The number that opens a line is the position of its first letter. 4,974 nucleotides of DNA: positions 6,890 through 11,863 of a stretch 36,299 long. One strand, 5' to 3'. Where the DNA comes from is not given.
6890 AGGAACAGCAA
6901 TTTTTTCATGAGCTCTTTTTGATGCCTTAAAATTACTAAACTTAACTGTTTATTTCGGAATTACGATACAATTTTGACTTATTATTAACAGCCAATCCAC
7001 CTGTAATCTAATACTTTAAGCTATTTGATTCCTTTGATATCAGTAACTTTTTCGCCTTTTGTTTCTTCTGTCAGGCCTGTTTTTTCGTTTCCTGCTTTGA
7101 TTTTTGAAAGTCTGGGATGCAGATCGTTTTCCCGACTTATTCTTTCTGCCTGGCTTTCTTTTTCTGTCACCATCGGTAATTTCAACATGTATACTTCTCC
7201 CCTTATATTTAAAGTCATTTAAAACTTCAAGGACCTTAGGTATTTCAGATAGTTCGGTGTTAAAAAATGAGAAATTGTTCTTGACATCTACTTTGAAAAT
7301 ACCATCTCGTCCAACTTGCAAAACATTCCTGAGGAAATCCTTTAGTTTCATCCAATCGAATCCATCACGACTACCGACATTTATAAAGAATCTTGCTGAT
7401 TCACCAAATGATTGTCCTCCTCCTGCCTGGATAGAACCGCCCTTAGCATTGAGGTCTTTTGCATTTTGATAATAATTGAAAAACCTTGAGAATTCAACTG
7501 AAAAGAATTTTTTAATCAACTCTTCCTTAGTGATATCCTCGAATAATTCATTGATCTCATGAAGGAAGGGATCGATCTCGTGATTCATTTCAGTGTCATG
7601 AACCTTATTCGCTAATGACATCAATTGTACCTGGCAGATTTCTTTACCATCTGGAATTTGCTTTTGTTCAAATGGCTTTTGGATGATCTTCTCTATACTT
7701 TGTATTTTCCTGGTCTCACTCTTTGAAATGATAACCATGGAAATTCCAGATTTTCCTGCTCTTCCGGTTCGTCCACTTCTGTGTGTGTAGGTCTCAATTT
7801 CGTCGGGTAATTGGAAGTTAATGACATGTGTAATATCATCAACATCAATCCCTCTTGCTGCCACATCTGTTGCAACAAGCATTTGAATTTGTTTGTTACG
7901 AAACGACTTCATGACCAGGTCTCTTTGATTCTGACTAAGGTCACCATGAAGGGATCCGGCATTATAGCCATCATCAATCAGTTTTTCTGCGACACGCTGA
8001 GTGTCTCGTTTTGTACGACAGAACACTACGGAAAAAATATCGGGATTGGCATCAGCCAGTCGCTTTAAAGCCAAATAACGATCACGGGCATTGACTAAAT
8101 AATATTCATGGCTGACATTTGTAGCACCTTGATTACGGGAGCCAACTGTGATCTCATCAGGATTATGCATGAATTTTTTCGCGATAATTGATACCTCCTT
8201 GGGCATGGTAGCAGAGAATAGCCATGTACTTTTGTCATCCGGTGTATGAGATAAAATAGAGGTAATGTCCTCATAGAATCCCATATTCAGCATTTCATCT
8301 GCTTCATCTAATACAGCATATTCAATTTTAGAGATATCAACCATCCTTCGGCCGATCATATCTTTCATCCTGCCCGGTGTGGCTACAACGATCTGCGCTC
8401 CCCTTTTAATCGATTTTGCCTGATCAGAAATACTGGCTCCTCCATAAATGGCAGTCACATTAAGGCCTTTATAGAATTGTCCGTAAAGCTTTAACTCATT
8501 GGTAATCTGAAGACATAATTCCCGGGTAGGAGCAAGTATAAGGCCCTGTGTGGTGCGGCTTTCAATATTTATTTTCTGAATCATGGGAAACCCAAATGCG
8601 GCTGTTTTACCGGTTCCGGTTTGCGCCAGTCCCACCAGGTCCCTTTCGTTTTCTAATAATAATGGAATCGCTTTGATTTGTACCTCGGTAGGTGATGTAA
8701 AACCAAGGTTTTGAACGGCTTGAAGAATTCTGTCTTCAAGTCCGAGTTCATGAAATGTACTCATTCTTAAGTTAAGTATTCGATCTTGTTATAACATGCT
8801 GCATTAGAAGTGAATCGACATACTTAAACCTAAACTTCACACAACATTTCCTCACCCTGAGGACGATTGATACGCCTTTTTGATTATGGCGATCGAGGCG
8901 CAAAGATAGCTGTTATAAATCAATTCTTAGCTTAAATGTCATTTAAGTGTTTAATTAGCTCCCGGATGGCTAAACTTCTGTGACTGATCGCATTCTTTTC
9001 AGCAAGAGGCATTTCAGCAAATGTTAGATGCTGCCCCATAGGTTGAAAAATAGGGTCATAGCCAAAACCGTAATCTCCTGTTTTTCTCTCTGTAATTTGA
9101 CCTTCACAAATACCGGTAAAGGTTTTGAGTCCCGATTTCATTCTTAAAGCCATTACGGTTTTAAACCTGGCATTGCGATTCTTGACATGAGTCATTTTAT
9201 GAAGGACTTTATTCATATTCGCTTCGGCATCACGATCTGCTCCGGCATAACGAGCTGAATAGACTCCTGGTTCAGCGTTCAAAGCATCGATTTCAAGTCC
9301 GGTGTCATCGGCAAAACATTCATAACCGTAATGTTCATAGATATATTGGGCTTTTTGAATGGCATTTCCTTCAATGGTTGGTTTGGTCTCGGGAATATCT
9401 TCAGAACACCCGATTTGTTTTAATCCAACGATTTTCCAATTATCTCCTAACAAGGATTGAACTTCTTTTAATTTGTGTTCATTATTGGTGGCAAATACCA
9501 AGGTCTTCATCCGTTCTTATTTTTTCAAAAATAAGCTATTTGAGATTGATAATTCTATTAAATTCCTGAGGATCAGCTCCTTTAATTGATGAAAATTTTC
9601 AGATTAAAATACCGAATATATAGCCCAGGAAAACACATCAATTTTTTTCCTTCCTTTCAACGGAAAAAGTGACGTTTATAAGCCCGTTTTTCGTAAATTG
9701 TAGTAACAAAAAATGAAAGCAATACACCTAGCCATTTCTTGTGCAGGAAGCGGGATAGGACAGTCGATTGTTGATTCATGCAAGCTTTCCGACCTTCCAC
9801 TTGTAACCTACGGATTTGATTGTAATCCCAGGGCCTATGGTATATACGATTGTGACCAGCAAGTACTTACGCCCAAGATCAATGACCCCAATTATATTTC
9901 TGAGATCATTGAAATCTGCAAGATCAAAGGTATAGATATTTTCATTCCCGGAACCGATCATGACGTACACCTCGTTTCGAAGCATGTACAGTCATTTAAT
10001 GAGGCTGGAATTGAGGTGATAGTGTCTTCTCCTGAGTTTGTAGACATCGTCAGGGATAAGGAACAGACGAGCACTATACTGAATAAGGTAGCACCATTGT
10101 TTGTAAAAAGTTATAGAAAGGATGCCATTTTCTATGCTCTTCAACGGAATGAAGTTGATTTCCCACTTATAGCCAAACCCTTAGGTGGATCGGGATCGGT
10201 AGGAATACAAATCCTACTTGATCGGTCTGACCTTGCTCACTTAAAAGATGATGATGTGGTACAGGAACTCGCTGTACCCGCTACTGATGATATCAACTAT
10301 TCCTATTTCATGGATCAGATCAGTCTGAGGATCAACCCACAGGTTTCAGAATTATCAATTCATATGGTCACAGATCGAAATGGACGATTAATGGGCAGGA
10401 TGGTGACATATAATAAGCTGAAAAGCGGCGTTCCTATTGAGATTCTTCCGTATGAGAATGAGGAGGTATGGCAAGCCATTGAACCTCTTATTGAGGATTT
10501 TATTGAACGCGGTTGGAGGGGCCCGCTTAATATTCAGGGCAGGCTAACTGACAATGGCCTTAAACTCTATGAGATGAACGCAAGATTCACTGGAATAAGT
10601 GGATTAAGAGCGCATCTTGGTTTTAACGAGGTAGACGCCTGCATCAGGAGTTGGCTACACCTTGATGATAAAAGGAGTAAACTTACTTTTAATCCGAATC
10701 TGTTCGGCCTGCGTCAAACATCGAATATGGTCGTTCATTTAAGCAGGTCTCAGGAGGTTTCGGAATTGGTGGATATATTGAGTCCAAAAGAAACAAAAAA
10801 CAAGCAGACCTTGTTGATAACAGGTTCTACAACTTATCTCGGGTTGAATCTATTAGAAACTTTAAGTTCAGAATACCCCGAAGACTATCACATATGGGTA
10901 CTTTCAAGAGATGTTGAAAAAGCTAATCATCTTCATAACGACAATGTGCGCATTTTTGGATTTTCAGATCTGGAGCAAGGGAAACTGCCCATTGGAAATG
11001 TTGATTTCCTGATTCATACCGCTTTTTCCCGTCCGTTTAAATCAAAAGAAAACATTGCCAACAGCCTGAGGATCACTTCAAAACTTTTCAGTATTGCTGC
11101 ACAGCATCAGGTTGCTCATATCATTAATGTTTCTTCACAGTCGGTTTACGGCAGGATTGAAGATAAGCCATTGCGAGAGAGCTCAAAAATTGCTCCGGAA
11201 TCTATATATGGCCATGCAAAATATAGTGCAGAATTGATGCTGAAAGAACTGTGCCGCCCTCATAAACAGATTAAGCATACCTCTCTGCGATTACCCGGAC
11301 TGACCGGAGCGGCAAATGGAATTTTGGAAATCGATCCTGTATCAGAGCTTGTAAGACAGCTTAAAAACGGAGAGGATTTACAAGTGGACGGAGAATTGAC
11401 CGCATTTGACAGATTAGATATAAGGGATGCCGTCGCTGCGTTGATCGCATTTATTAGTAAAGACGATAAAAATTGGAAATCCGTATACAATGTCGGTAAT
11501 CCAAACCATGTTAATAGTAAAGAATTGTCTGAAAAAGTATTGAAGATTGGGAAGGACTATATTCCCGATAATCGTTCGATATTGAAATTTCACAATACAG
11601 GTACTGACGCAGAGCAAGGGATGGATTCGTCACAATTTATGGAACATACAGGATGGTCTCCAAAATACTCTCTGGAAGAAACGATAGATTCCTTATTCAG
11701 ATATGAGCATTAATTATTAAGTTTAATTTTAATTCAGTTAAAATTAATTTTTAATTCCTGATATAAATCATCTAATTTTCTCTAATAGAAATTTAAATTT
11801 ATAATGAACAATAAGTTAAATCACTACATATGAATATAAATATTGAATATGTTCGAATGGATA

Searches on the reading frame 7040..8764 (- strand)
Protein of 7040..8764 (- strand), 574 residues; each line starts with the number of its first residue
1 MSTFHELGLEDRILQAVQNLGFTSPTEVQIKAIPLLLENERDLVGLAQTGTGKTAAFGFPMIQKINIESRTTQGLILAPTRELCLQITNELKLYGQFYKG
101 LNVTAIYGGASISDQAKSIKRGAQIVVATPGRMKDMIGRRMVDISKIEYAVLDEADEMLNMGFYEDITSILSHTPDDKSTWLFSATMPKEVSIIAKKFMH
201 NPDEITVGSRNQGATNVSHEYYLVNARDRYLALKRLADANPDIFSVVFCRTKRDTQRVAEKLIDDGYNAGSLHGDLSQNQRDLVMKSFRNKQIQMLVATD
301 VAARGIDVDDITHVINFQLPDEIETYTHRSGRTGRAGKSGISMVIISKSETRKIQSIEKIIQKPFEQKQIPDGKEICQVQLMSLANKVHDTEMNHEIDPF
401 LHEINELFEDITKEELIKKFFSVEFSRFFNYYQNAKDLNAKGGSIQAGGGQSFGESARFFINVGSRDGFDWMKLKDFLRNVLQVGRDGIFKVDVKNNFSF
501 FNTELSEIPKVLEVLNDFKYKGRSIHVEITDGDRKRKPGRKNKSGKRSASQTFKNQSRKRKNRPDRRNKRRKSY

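Call 21: search_protein_families(library=pfam, proteins=[window:7040-8764:-], max_evalue=0.001)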
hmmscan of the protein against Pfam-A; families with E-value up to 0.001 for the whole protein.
window:7040-8764:- (574 aa): 4 families
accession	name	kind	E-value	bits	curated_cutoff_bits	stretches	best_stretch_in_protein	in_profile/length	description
PF00270.35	DEAD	-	1.4e-46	158.7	26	1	26-191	1-164/167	DEAD/DEAH box helicase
PF00271.37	Helicase_C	-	2.1e-31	108.8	23.5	1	245-337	18-110/110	Helicase conserved C-terminal domain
PF03880.21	DbpA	-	7.2e-16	58.4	25.6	1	458-528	1-71/72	DbpA RNA binding domain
PF04851.21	ResIII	-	5.1e-08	33.4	22.5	1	26-186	5-161/164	Type III restriction enzyme, res subunit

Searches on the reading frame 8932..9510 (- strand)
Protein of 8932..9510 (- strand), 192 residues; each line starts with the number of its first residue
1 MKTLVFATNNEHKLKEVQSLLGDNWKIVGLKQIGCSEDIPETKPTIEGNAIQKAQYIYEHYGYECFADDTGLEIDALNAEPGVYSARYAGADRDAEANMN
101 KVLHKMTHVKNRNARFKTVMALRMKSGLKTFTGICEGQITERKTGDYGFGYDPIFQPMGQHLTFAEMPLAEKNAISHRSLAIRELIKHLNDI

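Call 80: search_protein_families(library=pfam, proteins=[window:8932-9510:-], max_evalue=0.001)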
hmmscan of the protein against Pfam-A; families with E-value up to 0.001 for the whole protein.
window:8932-9510:- (192 aa): 1 family
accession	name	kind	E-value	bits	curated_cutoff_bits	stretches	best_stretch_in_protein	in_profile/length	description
PF01725.21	Ham1p_like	-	1.1e-65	221.4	22.5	1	4-187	1-185/186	Ham1 family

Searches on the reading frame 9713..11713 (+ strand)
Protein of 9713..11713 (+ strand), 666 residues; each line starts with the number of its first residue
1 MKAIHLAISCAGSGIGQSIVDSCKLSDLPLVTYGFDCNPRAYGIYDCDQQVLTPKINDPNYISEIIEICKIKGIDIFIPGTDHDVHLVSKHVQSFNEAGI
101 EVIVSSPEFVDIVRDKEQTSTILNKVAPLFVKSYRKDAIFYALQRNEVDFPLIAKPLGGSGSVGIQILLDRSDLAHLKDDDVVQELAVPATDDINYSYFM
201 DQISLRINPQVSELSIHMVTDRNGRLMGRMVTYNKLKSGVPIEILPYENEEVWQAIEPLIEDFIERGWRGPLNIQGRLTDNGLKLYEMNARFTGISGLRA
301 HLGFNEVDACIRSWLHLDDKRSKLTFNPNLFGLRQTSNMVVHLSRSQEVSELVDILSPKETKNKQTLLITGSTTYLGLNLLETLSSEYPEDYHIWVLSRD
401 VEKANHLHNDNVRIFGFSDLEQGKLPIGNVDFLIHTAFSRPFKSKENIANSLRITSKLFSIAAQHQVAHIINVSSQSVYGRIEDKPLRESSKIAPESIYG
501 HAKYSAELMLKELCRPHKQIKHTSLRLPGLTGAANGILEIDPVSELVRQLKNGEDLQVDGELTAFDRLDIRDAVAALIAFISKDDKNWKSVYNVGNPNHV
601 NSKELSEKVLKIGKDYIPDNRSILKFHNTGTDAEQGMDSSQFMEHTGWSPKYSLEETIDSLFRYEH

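Call 21: search_protein_families(library=pfam, proteins=[window:9713-11713:+], max_evalue=0.001)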
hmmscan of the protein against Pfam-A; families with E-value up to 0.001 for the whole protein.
window:9713-11713:+ (666 aa): 6 families
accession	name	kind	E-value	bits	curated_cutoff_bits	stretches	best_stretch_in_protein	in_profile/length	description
PF01370.27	Epimerase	-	8.7e-22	78.1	20.9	1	368-595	2-240/240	NAD dependent epimerase/dehydratase family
PF21360.3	PylC-like_N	-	3.4e-14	53.2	27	1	33-103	26-96/96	PylC-like, N-terminal domain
PF16363.11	GDP_Man_Dehyd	-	3.3e-13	50.2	27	1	455-659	106-330/332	GDP-mannose 4,6 dehydratase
PF04321.23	RmlD_sub_bind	-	8.2e-07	28.8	27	1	366-611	2-229/287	RmlD substrate binding domain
PF15632.11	ATPgrasp_Ter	-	3.7e-05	23.9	29.1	1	212-320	14-114/131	ATP-grasp in the biosynthetic pathway with Ter operon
PF13460.12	NAD_binding_10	-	0.00017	21.9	27.2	1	371-536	1-152/184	NAD(P)H-binding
